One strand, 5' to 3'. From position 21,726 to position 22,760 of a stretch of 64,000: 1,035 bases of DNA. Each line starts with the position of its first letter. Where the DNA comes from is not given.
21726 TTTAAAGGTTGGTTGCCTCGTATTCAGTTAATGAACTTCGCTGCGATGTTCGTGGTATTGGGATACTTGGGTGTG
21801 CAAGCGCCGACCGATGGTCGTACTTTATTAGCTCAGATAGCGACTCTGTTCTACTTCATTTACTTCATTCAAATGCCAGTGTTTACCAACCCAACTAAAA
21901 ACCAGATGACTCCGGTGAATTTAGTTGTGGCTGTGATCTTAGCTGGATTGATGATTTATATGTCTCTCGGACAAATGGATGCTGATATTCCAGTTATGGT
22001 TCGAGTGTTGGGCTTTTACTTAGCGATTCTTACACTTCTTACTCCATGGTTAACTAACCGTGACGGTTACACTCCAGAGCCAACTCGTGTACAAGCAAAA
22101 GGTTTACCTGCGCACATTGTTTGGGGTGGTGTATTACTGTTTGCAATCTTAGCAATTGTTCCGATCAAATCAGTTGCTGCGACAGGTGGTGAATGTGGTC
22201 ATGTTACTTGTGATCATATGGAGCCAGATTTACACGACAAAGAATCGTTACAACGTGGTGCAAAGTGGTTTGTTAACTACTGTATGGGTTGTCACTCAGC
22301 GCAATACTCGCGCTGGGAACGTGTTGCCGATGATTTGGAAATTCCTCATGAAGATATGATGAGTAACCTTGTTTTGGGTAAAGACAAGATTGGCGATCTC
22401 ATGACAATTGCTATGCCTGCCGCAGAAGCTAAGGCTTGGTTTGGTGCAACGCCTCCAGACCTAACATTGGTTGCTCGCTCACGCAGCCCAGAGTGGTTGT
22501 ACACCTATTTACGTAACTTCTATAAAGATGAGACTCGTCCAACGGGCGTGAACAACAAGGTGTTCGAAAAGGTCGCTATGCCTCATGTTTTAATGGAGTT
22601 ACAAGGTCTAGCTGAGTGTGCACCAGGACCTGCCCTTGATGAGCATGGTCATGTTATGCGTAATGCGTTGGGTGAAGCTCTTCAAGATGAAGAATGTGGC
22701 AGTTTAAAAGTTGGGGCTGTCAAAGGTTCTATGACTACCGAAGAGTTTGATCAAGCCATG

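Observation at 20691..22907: Cytochrome b-c1 polyprotein with two extra membrane helices and an internal signal-peptide-like linker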

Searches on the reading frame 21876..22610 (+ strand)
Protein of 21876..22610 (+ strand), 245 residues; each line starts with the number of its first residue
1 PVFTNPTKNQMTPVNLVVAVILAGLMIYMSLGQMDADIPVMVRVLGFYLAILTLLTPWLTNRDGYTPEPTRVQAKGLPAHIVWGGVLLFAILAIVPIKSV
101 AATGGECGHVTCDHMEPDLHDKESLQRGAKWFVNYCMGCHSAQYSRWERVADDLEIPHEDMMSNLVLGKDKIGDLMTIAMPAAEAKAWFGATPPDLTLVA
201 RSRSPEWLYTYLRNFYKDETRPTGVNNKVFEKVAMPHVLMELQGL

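Call 14: find_related_loci(query=window:21876-22610:+, collection=genome_contigs, flank=3000)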
Query seq(245 aa) (245 aa) in genome_contigs; peptide patterns used: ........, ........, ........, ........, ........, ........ (x = any residue, [..] = any of these).
52 stretches matched a pattern; 17 encode a relative of the query (tblastn E <= 1e-3); 17 distinct loci.
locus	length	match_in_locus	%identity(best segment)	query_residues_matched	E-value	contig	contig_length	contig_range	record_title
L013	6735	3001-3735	78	1-245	7e-141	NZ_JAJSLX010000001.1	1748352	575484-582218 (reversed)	Sessilibacter corallicola strain C21 Scaffold1_1, whole genome shotgun sequence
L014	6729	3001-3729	73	1-245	2e-126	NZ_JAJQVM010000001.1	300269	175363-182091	Marinibactrum halimedae strain NBRC 110095 Scaffold1_1, whole genome shotgun sequence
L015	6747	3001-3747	71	1-245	8e-120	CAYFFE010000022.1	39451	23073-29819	MAG TPA_asm: uncultured Cellvibrionaceae bacterium isolate ERP003628_co2_167 genome assembly, contig: NODE_732_length_39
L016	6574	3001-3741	63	1-245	3e-100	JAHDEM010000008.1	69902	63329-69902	MAG: Candidatus Endobugula sp. isolate MAG-181 RZ_1074, whole genome shotgun sequence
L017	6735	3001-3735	57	1-245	1e-92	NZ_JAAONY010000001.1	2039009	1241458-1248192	Pseudoteredinibacter isoporae strain LMG 25246 NODE_1_length_2039009_cov_48.681619, whole genome shotgun sequence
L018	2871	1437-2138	60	18-245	1e-93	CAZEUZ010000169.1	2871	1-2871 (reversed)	MAG TPA_asm: uncultured Cellvibrionaceae bacterium isolate binchicken_co372_150 genome assembly, contig: k141_4391044, w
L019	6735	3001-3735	56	1-245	2e-91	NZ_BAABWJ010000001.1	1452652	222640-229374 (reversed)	Pseudoteredinibacter isoporae strain HU-06130-CL sequence01, whole genome shotgun sequence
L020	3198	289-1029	58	1-245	1e-91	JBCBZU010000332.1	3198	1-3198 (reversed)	MAG: Pseudomonadota bacterium isolate P01_A01_bin.124 k141_1333964_length_3198_cov_9.0000, whole genome shotgun sequence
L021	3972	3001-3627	63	38-245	3e-90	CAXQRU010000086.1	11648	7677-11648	MAG: Polaribacter sp. isolate 3um_C4B0723_4.40 genome assembly, contig: k127_942966, whole genome shotgun sequence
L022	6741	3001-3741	57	1-245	3e-87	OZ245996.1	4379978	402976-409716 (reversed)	MAG: Cellvibrionaceae bacterium isolate 7dcdd730-8b32-4169-8b40-376874fee246 genome assembly, chromosome: 1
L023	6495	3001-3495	49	81-245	8e-51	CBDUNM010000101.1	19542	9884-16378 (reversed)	MAG TPA_asm: uncultured Chromatiales bacterium isolate SRR22808130_binner13_Refined_37 genome assembly, contig: ERZ25043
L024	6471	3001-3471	49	79-245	1e-46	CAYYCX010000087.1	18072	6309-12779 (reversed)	MAG TPA_asm: uncultured Wenzhouxiangellaceae bacterium isolate SRP329715_co2_60 genome assembly, contig: NODE_6021_lengt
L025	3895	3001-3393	53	113-245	3e-46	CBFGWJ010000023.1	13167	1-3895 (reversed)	MAG TPA_asm: uncultured Gammaproteobacteria bacterium isolate SRR17295757_binner123_Refined_106 genome assembly, contig:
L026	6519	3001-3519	44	67-245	6e-45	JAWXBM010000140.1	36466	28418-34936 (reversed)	MAG: Lysobacterales bacterium isolate MP6IB1.21 k99_1458313, whole genome shotgun sequence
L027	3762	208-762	40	47-245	2e-44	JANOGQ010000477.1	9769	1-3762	MAG: Lysobacterales bacterium isolate SOY_64_metabat_135 SOY_64_k141_4028563, whole genome shotgun sequence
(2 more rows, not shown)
